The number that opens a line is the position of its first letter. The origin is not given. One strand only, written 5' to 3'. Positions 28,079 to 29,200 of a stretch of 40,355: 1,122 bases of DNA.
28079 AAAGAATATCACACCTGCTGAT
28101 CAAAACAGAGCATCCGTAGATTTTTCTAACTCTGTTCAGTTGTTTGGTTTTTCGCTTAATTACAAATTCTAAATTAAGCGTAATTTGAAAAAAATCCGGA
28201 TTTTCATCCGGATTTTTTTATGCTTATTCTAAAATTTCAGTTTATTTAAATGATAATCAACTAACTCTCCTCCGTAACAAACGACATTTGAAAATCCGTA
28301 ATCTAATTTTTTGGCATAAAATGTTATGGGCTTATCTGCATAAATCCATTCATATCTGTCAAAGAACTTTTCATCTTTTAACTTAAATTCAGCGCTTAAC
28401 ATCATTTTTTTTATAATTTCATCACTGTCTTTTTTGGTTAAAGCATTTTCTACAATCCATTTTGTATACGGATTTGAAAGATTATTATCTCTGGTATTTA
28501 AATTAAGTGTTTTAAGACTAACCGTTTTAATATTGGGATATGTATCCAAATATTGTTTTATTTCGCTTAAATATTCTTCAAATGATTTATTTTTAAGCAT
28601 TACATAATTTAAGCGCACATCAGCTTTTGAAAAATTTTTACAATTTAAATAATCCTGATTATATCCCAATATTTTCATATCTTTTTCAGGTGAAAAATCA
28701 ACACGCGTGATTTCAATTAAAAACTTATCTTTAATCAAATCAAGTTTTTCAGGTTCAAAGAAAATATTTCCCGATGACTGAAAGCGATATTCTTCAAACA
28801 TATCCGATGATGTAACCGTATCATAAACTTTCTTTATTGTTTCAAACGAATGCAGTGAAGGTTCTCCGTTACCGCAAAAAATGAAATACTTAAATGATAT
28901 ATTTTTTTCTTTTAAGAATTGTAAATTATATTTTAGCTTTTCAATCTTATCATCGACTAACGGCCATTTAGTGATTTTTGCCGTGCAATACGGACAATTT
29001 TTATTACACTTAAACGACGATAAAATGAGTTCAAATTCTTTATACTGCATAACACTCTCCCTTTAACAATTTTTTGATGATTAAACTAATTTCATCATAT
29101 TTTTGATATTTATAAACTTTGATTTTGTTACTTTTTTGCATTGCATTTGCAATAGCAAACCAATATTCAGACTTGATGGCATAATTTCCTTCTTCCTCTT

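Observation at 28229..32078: Leader-controlled five-gene operon (NadM adenylyltransferase, CofE-like ligase, PnuC-like transporter, deoxyribosyltransferase/Rcl-like, small radical SAM) next to deoC: candidate undescribed nucleoside/cofactor salvage-modification pathway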

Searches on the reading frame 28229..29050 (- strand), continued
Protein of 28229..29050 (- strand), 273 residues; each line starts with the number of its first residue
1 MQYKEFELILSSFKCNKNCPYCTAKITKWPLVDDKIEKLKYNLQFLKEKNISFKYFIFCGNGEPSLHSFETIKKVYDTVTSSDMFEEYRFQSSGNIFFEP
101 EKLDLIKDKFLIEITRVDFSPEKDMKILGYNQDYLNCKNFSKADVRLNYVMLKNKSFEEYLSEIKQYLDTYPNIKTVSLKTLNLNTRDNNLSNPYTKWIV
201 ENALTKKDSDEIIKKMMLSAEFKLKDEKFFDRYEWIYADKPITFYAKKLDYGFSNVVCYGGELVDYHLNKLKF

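Call 98: find_encoding_contigs(protein=P0365, flank=7000, max_places=4)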
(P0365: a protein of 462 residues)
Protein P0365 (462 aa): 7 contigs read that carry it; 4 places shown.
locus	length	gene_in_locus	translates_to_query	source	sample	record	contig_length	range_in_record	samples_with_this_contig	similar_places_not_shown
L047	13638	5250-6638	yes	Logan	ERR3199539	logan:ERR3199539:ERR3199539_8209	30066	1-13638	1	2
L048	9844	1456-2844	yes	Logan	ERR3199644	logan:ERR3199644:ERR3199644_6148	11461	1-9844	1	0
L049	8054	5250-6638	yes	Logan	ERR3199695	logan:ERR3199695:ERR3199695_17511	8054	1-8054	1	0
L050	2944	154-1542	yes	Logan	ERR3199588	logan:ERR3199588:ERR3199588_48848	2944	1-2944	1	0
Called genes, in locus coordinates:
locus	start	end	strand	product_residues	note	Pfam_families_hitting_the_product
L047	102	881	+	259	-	PF03747:ADP_ribosyl_GH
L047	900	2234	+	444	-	PF12229:PG_binding_4 (faint), PF03734:YkuD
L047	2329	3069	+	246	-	-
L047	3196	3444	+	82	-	-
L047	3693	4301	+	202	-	PF04973:NMN_transporter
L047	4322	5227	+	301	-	-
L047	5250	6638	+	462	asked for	PF04055:Radical_SAM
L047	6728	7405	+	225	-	PF04493:Endonuclease_5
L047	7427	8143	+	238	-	-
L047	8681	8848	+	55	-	-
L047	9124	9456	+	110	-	-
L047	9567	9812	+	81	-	-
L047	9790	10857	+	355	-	PF00454:PI3_PI4_kinase (weak)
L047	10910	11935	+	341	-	PF01541:GIY-YIG, PF13518:HTH_28 (weak)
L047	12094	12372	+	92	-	-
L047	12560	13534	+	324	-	PF05816:TelA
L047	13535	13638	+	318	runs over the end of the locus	-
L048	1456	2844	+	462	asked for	PF04055:Radical_SAM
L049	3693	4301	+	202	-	PF04973:NMN_transporter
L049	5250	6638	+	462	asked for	PF04055:Radical_SAM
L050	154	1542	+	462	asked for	PF04055:Radical_SAM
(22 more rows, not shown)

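Call 100: search_dna_similar(query=window:28229-29050:-, collection=phages, mode=protein, max_evalue=0.001, max_rows=20)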
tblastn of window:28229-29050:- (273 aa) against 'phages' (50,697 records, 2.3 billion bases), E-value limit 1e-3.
No match.

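Call 102: search_dna_similar(query=window:28229-29050:-, collection=plasmids, mode=protein, max_evalue=0.001, max_rows=15)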
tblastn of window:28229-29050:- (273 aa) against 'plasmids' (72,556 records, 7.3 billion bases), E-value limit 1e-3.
No match.

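Call 103: find_related_loci(query=L046:5995-6825:+, collection=viral_contigs, flank=5000)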
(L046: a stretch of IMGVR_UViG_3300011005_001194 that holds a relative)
Query L046:5995-6825:+ (276 aa) in viral_contigs; peptide patterns used: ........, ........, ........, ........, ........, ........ (x = any residue, [..] = any of these).
19 stretches matched a pattern; 1 encode a relative of the query (tblastn E <= 1e-3); 1 distinct loci.
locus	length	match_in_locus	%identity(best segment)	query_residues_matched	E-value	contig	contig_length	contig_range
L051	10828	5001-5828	100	1-276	0e+0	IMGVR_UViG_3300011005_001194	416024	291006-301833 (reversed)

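Call 104: find_related_loci(query=P0373, collection=viral_contigs, flank=5000)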
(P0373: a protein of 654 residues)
Query P0373 (654 aa) in viral_contigs; peptide patterns used: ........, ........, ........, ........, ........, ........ (x = any residue, [..] = any of these).
No stretch of DNA in the collection matches any of the patterns.

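Call 106: search_protein_families(library=ncbifam, proteins=[L047:4322-5227:+, L047:7427-8143:+, L043:8490-9188:+], max_evalue=0.001)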
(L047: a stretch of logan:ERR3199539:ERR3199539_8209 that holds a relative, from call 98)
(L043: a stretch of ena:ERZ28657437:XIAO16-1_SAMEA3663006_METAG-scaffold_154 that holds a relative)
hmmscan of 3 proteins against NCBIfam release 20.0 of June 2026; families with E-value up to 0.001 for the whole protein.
L047:4322-5227:+ (301 aa): 0 families

L047:7427-8143:+ (238 aa): 0 families

L043:8490-9188:+ (232 aa): 14 families
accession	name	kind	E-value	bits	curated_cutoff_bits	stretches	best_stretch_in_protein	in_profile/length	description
TIGR02651.1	RNase_Z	equivalog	6.5e-17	61.5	292.95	1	5-93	2-90/302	ribonuclease Z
NF000801.0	PRK00055.1-3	equivalog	2.1e-14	53.3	252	1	4-93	3-92/307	ribonuclease Z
NF041257.1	GntH_guanitoxin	equivalog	5e-09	35.5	333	1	4-81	14-93/374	guanitoxin biosynthesis MBL fold metallo-hydrolase GntH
NF000800.0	PRK00055.1-1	equivalog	2.7e-08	33.2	398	1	5-91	3-92/305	ribonuclease Z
NF000804.0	PRK00055.2-1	equivalog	1.3e-07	31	402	1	17-85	18-85/306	ribonuclease Z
NF002553.0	PRK02113.1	equivalog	1.6e-07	31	386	1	19-222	34-231/252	MBL fold metallo-hydrolase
NF000805.0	PRK00055.2-3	equivalog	2e-07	30.5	416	1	8-93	9-94/307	ribonuclease Z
NF041851.1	cyc_nuc_deg_phdiest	equivalog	1.1e-06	28.2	400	1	4-85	2-81/253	cyclic nucleotide-degrading phosphodiesterase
TIGR02649.1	true_RNase_BN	exception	5.4e-06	25.6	563.7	1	27-92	24-93/304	ribonuclease BN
NF000806.0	PRK00055.2-4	equivalog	1.2e-05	24.7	363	1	7-77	6-75/280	ribonuclease Z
NF038231.1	MBL_Geo_Pelo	equivalog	1.4e-05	24.8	360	1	20-87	34-96/250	GPMC system MBL fold metallohydrolase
TIGR03307.1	PhnP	equivalog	2e-05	24.1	272.25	1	21-185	38-187/249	phosphonate metabolism protein PhnP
NF012229.1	bla_class_B_core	domain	0.00055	20.1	100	1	24-73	19-69/139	metallo-beta-lactamase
NF001911.0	PRK00685.1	equivalog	0.00064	19.3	144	0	49-180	34-164/228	metal-dependent hydrolase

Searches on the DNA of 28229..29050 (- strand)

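Call 32: search_rna_families(sources=[L011, L015, L018, L019, L020, L024, L026, L028, L022, L013], threshold=gathering)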
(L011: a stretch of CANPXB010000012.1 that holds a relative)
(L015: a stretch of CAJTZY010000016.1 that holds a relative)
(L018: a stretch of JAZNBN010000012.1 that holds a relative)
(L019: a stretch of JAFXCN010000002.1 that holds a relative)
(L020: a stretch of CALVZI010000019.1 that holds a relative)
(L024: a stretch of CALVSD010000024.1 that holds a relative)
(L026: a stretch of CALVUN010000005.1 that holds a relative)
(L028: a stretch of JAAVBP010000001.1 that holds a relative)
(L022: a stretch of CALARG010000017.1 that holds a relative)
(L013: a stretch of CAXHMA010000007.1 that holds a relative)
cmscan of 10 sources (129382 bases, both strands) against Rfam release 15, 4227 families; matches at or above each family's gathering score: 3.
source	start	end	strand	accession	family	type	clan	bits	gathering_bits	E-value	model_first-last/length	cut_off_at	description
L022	7556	7628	-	RF00005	tRNA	Gene; tRNA;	CL00001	72.8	29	1.1e-13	1-71/71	no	tRNA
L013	4766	4837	+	RF00005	tRNA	Gene; tRNA;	CL00001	60.9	29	2e-10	1-71/71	no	tRNA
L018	13029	13116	+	RF00005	tRNA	Gene; tRNA;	CL00001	59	29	6.8e-10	1-71/71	no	tRNA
